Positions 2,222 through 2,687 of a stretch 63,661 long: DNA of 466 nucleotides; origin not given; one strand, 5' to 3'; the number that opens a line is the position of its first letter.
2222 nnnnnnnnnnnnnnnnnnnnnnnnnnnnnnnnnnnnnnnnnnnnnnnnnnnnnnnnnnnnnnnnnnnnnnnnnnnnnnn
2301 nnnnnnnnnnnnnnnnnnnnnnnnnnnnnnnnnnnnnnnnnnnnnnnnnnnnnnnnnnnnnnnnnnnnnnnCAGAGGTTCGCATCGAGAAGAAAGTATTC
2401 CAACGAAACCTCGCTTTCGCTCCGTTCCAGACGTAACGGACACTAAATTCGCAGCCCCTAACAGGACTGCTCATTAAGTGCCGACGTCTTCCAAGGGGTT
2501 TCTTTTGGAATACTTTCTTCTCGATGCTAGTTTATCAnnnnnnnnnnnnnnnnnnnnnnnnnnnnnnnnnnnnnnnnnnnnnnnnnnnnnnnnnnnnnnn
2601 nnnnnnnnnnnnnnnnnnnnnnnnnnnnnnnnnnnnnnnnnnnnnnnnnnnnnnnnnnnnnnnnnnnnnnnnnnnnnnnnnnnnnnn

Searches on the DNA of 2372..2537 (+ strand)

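Call 19: build_rna_model(alignment_id=A2)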
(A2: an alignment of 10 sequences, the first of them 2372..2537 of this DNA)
Model R1 built from alignment A2 (10 sequences, 174 columns); structure: RNAalifold consensus.
model positions 165; base pairs 57; branch points 1; effective number of sequences 0.98; information 0.589 bits per position. Calibrated on 0.2 Mb of random sequence (short: E-values are rough).
structure used (alignment columns):
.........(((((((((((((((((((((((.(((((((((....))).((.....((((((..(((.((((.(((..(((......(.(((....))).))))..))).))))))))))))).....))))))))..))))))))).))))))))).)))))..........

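Call 20: search_with_rna_model(model_id=R1, sources=[window, L001, L002, L003, L004, L005, L006, L007, L008, L009, L010, L011, L012, L013, L014, L015, L016, L017, L018, L019, L020, L021, L022, L023, L024, L025, L026, L027, L028, L029, L030, L031, L032, L033, L034, L035, L036, L037, L038, L039, L040, L041, L042, L043, L044, L045, L046, L047, L048, L049, L050, L051, L052, L053, L054, L055, L056, L057, L058, L059], max_evalue=0.01, make_alignment=true)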
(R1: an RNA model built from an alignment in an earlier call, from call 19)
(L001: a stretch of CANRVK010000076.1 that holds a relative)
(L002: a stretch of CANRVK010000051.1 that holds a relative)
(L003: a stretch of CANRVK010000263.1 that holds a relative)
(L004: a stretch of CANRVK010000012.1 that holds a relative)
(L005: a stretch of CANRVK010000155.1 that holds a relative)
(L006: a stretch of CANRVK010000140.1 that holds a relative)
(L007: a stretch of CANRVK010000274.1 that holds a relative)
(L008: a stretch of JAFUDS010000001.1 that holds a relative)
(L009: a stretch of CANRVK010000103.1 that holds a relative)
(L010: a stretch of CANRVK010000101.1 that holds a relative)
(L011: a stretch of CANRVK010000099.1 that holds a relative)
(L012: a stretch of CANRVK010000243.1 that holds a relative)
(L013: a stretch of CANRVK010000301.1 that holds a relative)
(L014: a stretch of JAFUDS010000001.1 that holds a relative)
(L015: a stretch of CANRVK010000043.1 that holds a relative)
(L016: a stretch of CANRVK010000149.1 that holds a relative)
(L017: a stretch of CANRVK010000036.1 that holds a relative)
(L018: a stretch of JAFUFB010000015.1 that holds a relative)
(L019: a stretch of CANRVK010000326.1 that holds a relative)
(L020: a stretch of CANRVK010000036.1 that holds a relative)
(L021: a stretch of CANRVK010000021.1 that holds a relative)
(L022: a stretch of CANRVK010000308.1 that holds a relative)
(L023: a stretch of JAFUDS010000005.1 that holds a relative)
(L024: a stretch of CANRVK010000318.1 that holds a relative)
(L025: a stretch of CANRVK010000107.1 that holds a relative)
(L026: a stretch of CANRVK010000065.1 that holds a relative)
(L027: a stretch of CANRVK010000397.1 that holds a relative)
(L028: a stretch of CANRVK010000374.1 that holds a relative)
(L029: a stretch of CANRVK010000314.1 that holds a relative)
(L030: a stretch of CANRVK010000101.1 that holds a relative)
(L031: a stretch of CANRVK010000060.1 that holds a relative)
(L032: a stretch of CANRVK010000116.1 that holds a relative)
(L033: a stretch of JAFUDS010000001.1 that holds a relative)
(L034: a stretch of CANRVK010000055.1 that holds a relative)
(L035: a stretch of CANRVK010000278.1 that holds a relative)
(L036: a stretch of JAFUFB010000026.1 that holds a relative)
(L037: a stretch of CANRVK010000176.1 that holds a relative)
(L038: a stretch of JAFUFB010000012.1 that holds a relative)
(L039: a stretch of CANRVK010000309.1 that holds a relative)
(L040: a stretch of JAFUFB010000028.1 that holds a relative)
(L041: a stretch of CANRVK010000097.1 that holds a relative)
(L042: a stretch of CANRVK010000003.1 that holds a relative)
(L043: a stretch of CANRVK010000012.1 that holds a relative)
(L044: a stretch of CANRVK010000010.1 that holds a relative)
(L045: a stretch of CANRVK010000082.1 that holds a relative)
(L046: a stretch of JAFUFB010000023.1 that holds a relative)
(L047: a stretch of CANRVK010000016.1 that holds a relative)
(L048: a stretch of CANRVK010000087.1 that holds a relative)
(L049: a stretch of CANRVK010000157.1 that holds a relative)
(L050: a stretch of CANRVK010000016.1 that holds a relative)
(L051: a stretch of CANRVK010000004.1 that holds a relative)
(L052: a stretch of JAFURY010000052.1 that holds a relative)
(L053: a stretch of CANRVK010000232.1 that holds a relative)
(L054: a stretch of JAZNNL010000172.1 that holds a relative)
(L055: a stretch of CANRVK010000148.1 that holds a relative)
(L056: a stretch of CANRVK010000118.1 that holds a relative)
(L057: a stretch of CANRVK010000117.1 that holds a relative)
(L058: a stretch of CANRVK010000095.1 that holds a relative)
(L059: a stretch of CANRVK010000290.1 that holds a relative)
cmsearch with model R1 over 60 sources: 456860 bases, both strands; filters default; matches with E-value up to 0.01: 216.
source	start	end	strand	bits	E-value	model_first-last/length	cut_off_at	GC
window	50258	50422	-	188.3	2.2e-51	1-165/165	no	0.51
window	2372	2537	+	184.3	3.1e-50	1-165/165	no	0.47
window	43107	43273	+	182.2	1.3e-49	1-165/165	no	0.49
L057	3667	3831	-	181.6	1.9e-49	1-165/165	no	0.5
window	8344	8509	-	179.1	9.7e-49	1-165/165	no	0.52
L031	5443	5613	+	177.6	2.6e-48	1-165/165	no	0.49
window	61077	61244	+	177.2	3.6e-48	1-165/165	no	0.46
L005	2145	2311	+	176.7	4.9e-48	1-165/165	no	0.56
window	2684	2847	-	175.7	9.5e-48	1-165/165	no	0.5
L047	5342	5511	+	175.5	1.1e-47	1-165/165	no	0.47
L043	314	478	-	174.9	1.6e-47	1-165/165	no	0.5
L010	1254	1418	+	174.7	1.9e-47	1-165/165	no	0.5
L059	3125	3296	+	173.2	5.1e-47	1-165/165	no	0.54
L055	6407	6576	+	172.5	7.7e-47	1-165/165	no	0.51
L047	7217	7386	-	172.4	8.7e-47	1-165/165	no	0.49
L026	6256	6427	+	171.8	1.2e-46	1-165/165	no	0.48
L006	3917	4087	+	169.4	6e-46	1-165/165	no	0.52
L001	1188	1357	-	167.4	2.2e-45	1-165/165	no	0.49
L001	6955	7118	+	167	2.9e-45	1-165/165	no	0.51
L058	4897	5067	+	167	3e-45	1-165/165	no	0.52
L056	2160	2329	+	166.3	4.8e-45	1-165/165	no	0.53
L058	5363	5528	-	166.1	5.6e-45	1-165/165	no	0.5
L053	3680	3844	+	165.6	7.5e-45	1-165/165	no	0.48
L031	5860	6023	-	165.4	8.4e-45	1-165/165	no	0.48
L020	3515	3684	-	165.2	1e-44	1-165/165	no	0.52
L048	6811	6981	-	165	1.1e-44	1-165/165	no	0.53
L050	7742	7912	+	164.6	1.5e-44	1-165/165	no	0.47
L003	1612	1783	-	164.2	1.9e-44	1-165/165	no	0.51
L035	967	1136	-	164.1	2.1e-44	1-165/165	no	0.52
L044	7176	7346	+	163.8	2.6e-44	1-165/165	no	0.49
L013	279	448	-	163.5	3.1e-44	1-165/165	no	0.49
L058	663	827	-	163.2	3.6e-44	1-165/165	no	0.51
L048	5402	5570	+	163.1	3.9e-44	1-165/165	no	0.47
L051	3204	3368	-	162.9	4.5e-44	1-165/165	no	0.53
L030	1793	1962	-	162.9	4.7e-44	1-165/165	no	0.52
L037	1857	2028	+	162.1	8e-44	1-165/165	no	0.48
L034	2762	2932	+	161.9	8.7e-44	1-165/165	no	0.51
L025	1930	2100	+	161.9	9e-44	1-165/165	no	0.49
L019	3436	3597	+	161.6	1e-43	1-165/165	no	0.54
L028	2951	3113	+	161.2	1.4e-43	1-165/165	no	0.53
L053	354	523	+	160.9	1.7e-43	1-165/165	no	0.49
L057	3096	3266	+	159.7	3.8e-43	1-165/165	no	0.53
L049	6926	7090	+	159.5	4.3e-43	1-165/165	no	0.53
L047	790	961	-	159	6.1e-43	1-165/165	no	0.47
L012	4698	4867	+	159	6.2e-43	1-165/165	no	0.52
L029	2952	3122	+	158.5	8.3e-43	1-165/165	no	0.5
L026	377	552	-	157.7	1.4e-42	1-165/165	no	0.49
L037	2412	2581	-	157.7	1.4e-42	1-165/165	no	0.46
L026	6535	6699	-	157.5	1.7e-42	1-165/165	no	0.53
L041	5626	5796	-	157.2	2e-42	1-165/165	no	0.51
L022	214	384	-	157.2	2e-42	1-165/165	no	0.53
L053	4039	4211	-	156.8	2.6e-42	1-165/165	no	0.53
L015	4658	4824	-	156.6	2.9e-42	1-165/165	no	0.5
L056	3407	3576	-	155.8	5.1e-42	1-165/165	no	0.51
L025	5473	5643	-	155.5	6e-42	1-165/165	no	0.5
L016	2371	2542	+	154.7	1.1e-41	1-165/165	no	0.55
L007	3214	3385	+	153.9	1.8e-41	1-165/165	no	0.53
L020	7189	7359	+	153.9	1.8e-41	1-165/165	no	0.5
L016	2660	2830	-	153.7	2.1e-41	1-165/165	no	0.46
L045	7026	7196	-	152.7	3.8e-41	1-165/165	no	0.54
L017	6172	6335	-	152.6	4.1e-41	1-165/165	no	0.55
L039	2755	2922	+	151.4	9.2e-41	1-165/165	no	0.51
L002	3309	3481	+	150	2.4e-40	1-165/165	no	0.54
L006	4395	4565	-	149.9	2.5e-40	1-165/165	no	0.5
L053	1033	1202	-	147.5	1.2e-39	1-165/165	no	0.54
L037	6589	6760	+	146.7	2.1e-39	1-165/165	no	0.52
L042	3227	3397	-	145.1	6e-39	1-165/165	no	0.53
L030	4744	4913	-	145.1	6.2e-39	1-165/165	no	0.5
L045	1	149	-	143.4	1.8e-38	1-150/165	3'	0.53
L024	3603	3775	+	142.5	3.4e-38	1-165/165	no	0.5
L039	3968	4121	-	142.4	3.6e-38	17-165/165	5'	0.51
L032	1432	1587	+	142.4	3.7e-38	1-149/165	3'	0.52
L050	123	292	-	140.2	1.6e-37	1-165/165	no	0.54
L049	1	141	-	137.8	7.5e-37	1-141/165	3'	0.52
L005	2587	2758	-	137.1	1.2e-36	1-165/165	no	0.52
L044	5045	5215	+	135.7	3e-36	1-165/165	no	0.53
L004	7837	8000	+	135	4.7e-36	1-165/165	no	0.52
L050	3709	3881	-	132.3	2.9e-35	1-165/165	no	0.54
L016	7578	7746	+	132.2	3.1e-35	1-165/165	no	0.44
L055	1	148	-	131.4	5.2e-35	1-142/165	3'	0.48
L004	2021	2185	-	131.4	5.3e-35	1-165/165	no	0.46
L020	3161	3327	+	130.3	1.1e-34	1-165/165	no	0.51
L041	3766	3935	-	128.4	3.8e-34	1-165/165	no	0.5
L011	230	395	-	126.8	1.1e-33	1-165/165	no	0.5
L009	1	138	-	116.5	9.9e-31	1-132/165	3'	0.56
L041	1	136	+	116.3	1.2e-30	37-165/165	5'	0.52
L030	508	660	-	113.9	5.5e-30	1-165/165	no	0.49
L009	5324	5476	-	111.2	3.3e-29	1-165/165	no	0.52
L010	2179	2314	-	110.9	4.1e-29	36-165/165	5'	0.51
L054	2523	2674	-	92.4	8.4e-24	1-165/165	no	0.47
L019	286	441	-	92.4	8.9e-24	1-165/165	no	0.52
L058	1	111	+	83.8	2.5e-21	61-165/165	5'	0.46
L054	6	177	-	81.5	1.1e-20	1-165/165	no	0.46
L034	4653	4819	-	78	1.2e-19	1-165/165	no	0.46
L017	4648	4807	-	66.8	1.9e-16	1-165/165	no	0.41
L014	1099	1257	-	66.6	2.2e-16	1-165/165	no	0.62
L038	7316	7473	-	62.8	2.8e-15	1-165/165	no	0.66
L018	5623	5795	-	61.3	7.6e-15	1-165/165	no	0.64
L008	2125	2295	-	60.3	1.5e-14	1-165/165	no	0.62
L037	6889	6968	-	58.6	4.4e-14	86-165/165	5'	0.5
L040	7341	7566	-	58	6.8e-14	1-165/165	no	0.65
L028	1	80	-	57.6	8.7e-14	1-81/165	3'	0.54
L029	3946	4025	-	56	2.5e-13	86-165/165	5'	0.44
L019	3767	3841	-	55.3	3.9e-13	91-165/165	5'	0.41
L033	7098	7266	+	55.1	4.6e-13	1-165/165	no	0.63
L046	515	673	-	55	4.8e-13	1-165/165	no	0.63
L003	1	82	+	54.6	6.6e-13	84-165/165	5'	0.51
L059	1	76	-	54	9.8e-13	1-76/165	3'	0.51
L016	1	88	+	53.5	1.3e-12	78-165/165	5'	0.43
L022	4056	4148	+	53.3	1.5e-12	1-91/165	3'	0.55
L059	4528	4606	-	52.8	2.1e-12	88-165/165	5'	0.47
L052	6345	6511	+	52.7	2.2e-12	1-165/165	no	0.65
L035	1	69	+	49.5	1.9e-11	97-165/165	5'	0.48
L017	1297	1462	+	48.8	2.9e-11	1-165/165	no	0.31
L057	3668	3832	+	48.3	4.1e-11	1-165/165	no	0.5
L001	1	64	+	48.2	4.3e-11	102-165/165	5'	0.47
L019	1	64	+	48.2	4.5e-11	102-165/165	5'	0.48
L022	1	79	+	48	5e-11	86-165/165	5'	0.47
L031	5442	5612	-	47.4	7.8e-11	1-165/165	no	0.49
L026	1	68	+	46.6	1.3e-10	99-165/165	5'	0.43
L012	1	68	-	46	1.9e-10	1-68/165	3'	0.63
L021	3367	3429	-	45.3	3e-10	103-165/165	5'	0.52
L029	2951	3121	-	45.1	3.5e-10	1-165/165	no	0.5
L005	2144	2310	-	44.4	5.5e-10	1-165/165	no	0.55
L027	2649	2717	-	44.4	5.6e-10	97-165/165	5'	0.49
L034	3080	3245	-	44.2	6.3e-10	1-165/165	no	0.39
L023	2621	2829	+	44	7.2e-10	1-165/165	no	0.67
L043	315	479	+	43.9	7.9e-10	1-165/165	no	0.51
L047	7218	7387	+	43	1.4e-09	1-165/165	no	0.49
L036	6355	6452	-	42.5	1.9e-09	36-128/165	no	0.68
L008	5315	5463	-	42.5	1.9e-09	1-165/165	no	0.64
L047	5341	5510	-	42.1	2.5e-09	1-165/165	no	0.46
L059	3124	3295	-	42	2.8e-09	1-165/165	no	0.53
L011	1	58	+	41.9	2.8e-09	108-165/165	5'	0.48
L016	2662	2830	+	41.6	3.5e-09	1-165/165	no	0.46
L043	6834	6892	-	40.9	5.7e-09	107-165/165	5'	0.47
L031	1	58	+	40.2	8.9e-09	108-165/165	5'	0.48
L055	6406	6575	-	40.1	9.3e-09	1-165/165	no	0.51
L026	6255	6426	-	40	1e-08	1-165/165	no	0.47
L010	1253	1417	-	39.4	1.5e-08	1-165/165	no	0.51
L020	7629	7680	-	38.2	3.4e-08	114-165/165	5'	0.46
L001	1189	1358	+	37.5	5.2e-08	1-165/165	no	0.49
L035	4709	4782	+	36.9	7.9e-08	1-74/165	3'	0.47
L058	4896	5066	-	36.7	9.1e-08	1-165/165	no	0.51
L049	6925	7089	-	36.6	9.4e-08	1-165/165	no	0.52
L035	968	1137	+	35.7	1.8e-07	1-165/165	no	0.52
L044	7175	7345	-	35.5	2e-07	1-165/165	no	0.49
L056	2159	2328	-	35.2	2.5e-07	1-165/165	no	0.53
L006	3916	4086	-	35.1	2.7e-07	1-165/165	no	0.53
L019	3435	3596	-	35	2.7e-07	1-165/165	no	0.54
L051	3205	3369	+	34.6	3.6e-07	1-165/165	no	0.53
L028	2950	3113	-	34.5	3.9e-07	1-165/165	no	0.53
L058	5364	5529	+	33.7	6.4e-07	1-165/165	no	0.5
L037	1856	2027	-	33.4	7.9e-07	1-165/165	no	0.48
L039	2754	2921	-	33.3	8.3e-07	1-165/165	no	0.51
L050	7741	7911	-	33.1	1e-06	1-165/165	no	0.47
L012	4697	4866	-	33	1.1e-06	1-165/165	no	0.52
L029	1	53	-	32.8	1.2e-06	1-53/165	3'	0.64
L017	6173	6338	+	32.5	1.4e-06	1-165/165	no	0.54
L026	380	551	+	32.5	1.4e-06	1-165/165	no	0.5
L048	6812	6982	+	32.4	1.5e-06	1-165/165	no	0.52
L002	3308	3480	-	32.1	1.9e-06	1-165/165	no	0.53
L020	3516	3685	+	32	2.1e-06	1-165/165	no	0.52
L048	5401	5569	-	31.8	2.2e-06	1-165/165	no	0.47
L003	1613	1784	+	30.9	4.2e-06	1-165/165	no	0.51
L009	5325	5477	+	30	7.8e-06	1-165/165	no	0.51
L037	2413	2582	+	29.9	8.1e-06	1-165/165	no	0.46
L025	5474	5644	+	29.9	8.3e-06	1-165/165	no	0.5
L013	280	449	+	29.7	9.3e-06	1-165/165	no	0.49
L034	2761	2931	-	29.4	1.1e-05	1-165/165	no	0.5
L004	7836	8000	-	28.9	1.5e-05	1-165/165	no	0.52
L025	1929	2099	-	28.7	1.8e-05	1-165/165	no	0.49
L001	6954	7117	-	28.4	2.1e-05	1-165/165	no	0.5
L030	1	45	+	28.3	2.3e-05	121-165/165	5'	0.47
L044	5044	5214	-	27.7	3.5e-05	1-165/165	no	0.53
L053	353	522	-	27.3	4.6e-05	1-165/165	no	0.49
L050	3710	3882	+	27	5.6e-05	1-165/165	no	0.53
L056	3408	3577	+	26.6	7.1e-05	1-165/165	no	0.51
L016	7878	7967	-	26.6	7.4e-05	75-165/165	5'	0.47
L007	3213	3384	-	25.5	0.00015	1-165/165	no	0.52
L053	3679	3843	-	25.4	0.00016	1-165/165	no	0.48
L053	1034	1203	+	25.1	0.00019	1-165/165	no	0.54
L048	1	51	-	25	0.0002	1-49/165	3'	0.61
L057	3095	3265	-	25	0.00021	1-165/165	no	0.52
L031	5861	6024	+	24.9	0.00022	1-165/165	no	0.48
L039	3969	4121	+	24.8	0.00024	1-148/165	3'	0.51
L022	215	385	+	24.7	0.00025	1-165/165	no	0.53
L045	1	150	+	24.1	0.00038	15-165/165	5'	0.53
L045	7027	7197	+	24.1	0.00039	1-165/165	no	0.53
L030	4745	4914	+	24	0.00042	1-165/165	no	0.49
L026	6538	6700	+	23.2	0.00068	1-165/165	no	0.53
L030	1794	1963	+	23.1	0.00075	1-165/165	no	0.51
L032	1431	1587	-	22.5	0.0011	16-165/165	5'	0.52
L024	3602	3774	-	21.9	0.0016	1-165/165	no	0.5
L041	5628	5796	+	21.7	0.0018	1-165/165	no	0.51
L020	7188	7358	-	20.8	0.0034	1-165/165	no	0.5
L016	2370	2541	-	20.5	0.0041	1-165/165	no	0.55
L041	3767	3936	+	20.4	0.0045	1-165/165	no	0.49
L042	3227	3398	+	20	0.0056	1-165/165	no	0.53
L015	4659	4825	+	19.5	0.0079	1-165/165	no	0.5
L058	664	828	+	19.5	0.0079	1-165/165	no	0.51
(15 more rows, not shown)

Alignment A3: 150 matches aligned to the model, 344 columns, each read 5' to 3' on its own strand. Consensus structure (alignment columns), stored with it:
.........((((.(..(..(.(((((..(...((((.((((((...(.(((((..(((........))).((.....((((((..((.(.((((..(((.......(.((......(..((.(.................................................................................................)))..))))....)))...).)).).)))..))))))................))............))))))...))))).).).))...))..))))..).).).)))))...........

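Call 25: search_with_rna_model(model_id=R1, sources=[window, L001, L002, L003, L004, L005, L006, L007, L009, L010, L011, L012, L013, L015, L016, L017, L019, L020, L022, L024, L025, L026, L028, L029, L030, L031, L032, L034, L035, L037, L039, L041, L042, L043, L044, L045, L047, L048, L049, L050, L051, L053, L055, L056, L057, L058, L059], max_evalue=1e-33, make_alignment=true)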
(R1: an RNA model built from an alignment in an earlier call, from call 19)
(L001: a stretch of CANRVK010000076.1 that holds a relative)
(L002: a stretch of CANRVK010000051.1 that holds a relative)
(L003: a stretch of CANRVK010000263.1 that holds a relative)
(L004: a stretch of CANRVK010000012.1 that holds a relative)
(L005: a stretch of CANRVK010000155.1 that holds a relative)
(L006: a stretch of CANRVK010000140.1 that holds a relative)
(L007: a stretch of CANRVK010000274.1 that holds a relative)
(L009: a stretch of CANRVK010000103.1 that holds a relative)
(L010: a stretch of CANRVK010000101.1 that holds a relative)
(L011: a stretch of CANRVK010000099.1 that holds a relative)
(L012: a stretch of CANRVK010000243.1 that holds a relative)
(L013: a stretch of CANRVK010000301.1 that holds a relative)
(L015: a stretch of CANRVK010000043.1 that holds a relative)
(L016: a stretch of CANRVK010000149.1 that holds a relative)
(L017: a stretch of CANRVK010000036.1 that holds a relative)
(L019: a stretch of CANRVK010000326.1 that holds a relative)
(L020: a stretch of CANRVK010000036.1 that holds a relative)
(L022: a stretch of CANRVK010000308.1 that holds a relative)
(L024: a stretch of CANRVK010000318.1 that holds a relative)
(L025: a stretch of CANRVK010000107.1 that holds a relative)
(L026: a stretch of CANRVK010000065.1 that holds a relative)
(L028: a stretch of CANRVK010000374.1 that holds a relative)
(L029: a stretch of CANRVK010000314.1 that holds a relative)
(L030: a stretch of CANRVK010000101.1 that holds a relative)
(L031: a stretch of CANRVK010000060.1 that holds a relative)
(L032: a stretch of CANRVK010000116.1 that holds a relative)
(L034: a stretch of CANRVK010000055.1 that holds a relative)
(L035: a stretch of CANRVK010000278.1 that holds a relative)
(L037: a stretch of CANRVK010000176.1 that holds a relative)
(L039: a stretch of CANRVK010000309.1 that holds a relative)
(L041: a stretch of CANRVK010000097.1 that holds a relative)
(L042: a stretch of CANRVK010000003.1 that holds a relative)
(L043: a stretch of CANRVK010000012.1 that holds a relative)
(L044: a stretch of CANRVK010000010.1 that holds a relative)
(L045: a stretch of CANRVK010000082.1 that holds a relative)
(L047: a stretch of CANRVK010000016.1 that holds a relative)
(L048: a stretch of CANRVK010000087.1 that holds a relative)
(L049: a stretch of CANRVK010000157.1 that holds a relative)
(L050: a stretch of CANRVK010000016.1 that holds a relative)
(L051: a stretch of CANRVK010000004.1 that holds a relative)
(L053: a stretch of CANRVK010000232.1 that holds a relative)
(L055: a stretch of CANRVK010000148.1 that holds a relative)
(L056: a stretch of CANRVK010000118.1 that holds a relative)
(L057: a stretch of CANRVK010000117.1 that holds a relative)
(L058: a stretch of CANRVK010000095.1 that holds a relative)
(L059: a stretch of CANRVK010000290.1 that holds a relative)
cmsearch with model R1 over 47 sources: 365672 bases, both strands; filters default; matches with E-value up to 1e-33: 88.
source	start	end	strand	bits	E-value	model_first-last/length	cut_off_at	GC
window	50258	50422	-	188.3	1.8e-51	1-165/165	no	0.51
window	2372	2537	+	184.3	2.5e-50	1-165/165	no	0.47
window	43107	43273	+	182.2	1e-49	1-165/165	no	0.49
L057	3667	3831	-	181.6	1.6e-49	1-165/165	no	0.5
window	8344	8509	-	179.1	7.8e-49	1-165/165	no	0.52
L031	5443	5613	+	177.6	2.1e-48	1-165/165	no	0.49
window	61077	61244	+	177.2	2.9e-48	1-165/165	no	0.46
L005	2145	2311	+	176.7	3.9e-48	1-165/165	no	0.56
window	2684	2847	-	175.7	7.6e-48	1-165/165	no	0.5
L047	5342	5511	+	175.5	8.7e-48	1-165/165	no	0.47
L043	314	478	-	174.9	1.3e-47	1-165/165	no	0.5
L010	1254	1418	+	174.7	1.5e-47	1-165/165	no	0.5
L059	3125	3296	+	173.2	4.1e-47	1-165/165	no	0.54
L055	6407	6576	+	172.5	6.2e-47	1-165/165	no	0.51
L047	7217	7386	-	172.4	7e-47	1-165/165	no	0.49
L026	6256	6427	+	171.8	9.9e-47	1-165/165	no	0.48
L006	3917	4087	+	169.4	4.8e-46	1-165/165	no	0.52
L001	1188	1357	-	167.4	1.8e-45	1-165/165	no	0.49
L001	6955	7118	+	167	2.4e-45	1-165/165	no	0.51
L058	4897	5067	+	167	2.4e-45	1-165/165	no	0.52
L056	2160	2329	+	166.3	3.8e-45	1-165/165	no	0.53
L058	5363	5528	-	166.1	4.4e-45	1-165/165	no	0.5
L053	3680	3844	+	165.6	6e-45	1-165/165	no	0.48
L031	5860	6023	-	165.4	6.8e-45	1-165/165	no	0.48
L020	3515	3684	-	165.2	8e-45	1-165/165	no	0.52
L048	6811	6981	-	165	9.1e-45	1-165/165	no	0.53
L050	7742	7912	+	164.6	1.2e-44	1-165/165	no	0.47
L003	1612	1783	-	164.2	1.5e-44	1-165/165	no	0.51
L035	967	1136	-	164.1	1.6e-44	1-165/165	no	0.52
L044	7176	7346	+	163.8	2.1e-44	1-165/165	no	0.49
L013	279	448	-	163.5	2.5e-44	1-165/165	no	0.49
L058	663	827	-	163.2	2.9e-44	1-165/165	no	0.51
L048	5402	5570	+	163.1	3.1e-44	1-165/165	no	0.47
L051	3204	3368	-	162.9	3.6e-44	1-165/165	no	0.53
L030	1793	1962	-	162.9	3.8e-44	1-165/165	no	0.52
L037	1857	2028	+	162.1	6.4e-44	1-165/165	no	0.48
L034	2762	2932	+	161.9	7e-44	1-165/165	no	0.51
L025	1930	2100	+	161.9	7.2e-44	1-165/165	no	0.49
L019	3436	3597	+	161.6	8.4e-44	1-165/165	no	0.54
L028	2951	3113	+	161.2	1.1e-43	1-165/165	no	0.53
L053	354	523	+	160.9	1.3e-43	1-165/165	no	0.49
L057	3096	3266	+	159.7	3e-43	1-165/165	no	0.53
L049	6926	7090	+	159.5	3.5e-43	1-165/165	no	0.53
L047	790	961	-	159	4.8e-43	1-165/165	no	0.47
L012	4698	4867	+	159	4.9e-43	1-165/165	no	0.52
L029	2952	3122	+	158.5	6.6e-43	1-165/165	no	0.5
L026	377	552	-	157.7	1.1e-42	1-165/165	no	0.49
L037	2412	2581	-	157.7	1.1e-42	1-165/165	no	0.46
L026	6535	6699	-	157.5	1.3e-42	1-165/165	no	0.53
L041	5626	5796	-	157.2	1.6e-42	1-165/165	no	0.51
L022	214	384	-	157.2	1.6e-42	1-165/165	no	0.53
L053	4039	4211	-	156.8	2.1e-42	1-165/165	no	0.53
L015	4658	4824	-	156.6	2.3e-42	1-165/165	no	0.5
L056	3407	3576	-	155.8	4.1e-42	1-165/165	no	0.51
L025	5473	5643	-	155.5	4.8e-42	1-165/165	no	0.5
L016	2371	2542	+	154.7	8.5e-42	1-165/165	no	0.55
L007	3214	3385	+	153.9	1.4e-41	1-165/165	no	0.53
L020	7189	7359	+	153.9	1.4e-41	1-165/165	no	0.5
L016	2660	2830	-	153.7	1.7e-41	1-165/165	no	0.46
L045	7026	7196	-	152.7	3e-41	1-165/165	no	0.54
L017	6172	6335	-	152.6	3.3e-41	1-165/165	no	0.55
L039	2755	2922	+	151.4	7.4e-41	1-165/165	no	0.51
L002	3309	3481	+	150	1.9e-40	1-165/165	no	0.54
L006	4395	4565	-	149.9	2e-40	1-165/165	no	0.5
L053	1033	1202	-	147.5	9.5e-40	1-165/165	no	0.54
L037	6589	6760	+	146.7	1.7e-39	1-165/165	no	0.52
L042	3227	3397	-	145.1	4.8e-39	1-165/165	no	0.53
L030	4744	4913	-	145.1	4.9e-39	1-165/165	no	0.5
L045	1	149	-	143.4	1.5e-38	1-150/165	3'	0.53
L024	3603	3775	+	142.5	2.7e-38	1-165/165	no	0.5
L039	3968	4121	-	142.4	2.9e-38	17-165/165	5'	0.51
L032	1432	1587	+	142.4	2.9e-38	1-149/165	3'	0.52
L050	123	292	-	140.2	1.3e-37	1-165/165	no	0.54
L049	1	141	-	137.8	6e-37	1-141/165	3'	0.52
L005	2587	2758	-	137.1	9.7e-37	1-165/165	no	0.52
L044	5045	5215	+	135.7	2.4e-36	1-165/165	no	0.53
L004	7837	8000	+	135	3.8e-36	1-165/165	no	0.52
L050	3709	3881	-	132.3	2.3e-35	1-165/165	no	0.54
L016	7578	7746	+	132.2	2.4e-35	1-165/165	no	0.44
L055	1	148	-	131.4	4.2e-35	1-142/165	3'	0.48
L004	2021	2185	-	131.4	4.2e-35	1-165/165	no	0.46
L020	3161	3327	+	130.3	8.4e-35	1-165/165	no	0.51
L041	3766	3935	-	128.4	3.1e-34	1-165/165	no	0.5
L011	230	395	-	126.8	9.1e-34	1-165/165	no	0.5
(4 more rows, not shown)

Alignment A4: 88 matches aligned to the model, 214 columns, each read 5' to 3' on its own strand. Consensus structure (alignment columns), stored with it:
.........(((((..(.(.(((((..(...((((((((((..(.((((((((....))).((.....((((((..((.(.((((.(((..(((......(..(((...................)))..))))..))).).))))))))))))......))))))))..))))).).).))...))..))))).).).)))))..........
